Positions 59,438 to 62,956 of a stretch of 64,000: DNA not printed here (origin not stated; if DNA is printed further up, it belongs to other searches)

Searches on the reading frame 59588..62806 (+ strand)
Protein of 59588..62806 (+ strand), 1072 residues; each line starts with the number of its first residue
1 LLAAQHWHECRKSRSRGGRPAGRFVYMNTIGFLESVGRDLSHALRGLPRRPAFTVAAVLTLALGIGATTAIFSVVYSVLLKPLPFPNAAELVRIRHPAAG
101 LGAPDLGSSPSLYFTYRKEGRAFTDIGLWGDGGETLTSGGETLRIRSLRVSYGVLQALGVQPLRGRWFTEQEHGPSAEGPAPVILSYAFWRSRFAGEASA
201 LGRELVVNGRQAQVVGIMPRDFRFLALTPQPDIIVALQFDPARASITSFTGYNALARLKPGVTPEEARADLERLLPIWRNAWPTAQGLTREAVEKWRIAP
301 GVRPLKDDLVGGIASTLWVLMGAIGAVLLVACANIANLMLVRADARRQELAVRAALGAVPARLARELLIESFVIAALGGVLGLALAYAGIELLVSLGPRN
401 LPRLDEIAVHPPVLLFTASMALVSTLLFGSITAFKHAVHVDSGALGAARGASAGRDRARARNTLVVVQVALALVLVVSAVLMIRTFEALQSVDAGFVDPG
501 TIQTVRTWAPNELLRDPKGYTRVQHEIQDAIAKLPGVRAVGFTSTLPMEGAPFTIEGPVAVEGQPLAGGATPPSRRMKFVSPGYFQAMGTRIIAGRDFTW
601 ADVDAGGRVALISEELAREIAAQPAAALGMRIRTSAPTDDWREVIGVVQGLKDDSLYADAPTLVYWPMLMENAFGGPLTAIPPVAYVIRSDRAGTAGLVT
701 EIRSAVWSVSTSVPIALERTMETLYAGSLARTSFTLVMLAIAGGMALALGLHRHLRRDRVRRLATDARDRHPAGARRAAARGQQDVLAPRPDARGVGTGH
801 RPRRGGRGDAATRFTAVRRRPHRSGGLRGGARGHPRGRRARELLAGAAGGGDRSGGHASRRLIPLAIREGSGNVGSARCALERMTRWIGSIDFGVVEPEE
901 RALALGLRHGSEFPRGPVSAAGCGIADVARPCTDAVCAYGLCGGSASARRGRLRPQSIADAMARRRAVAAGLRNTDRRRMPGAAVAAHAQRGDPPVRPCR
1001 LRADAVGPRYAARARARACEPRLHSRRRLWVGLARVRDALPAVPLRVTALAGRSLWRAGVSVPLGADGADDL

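Call 79: search_protein_families(library=pfam, proteins=[window:59588-62806:+], max_evalue=0.00001)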
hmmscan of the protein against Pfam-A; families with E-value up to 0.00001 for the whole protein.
window:59588-62806:+ (1072 aa): 2 families
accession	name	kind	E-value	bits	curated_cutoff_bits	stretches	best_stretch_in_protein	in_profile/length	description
PF12704.14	MacB_PCD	-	7.9e-32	111.7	27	2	54-273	1-206/207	MacB-like periplasmic core domain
PF02687.27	FtsX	-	1.5e-12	48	25.5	1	323-439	3-117/120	FtsX-like permease C-terminal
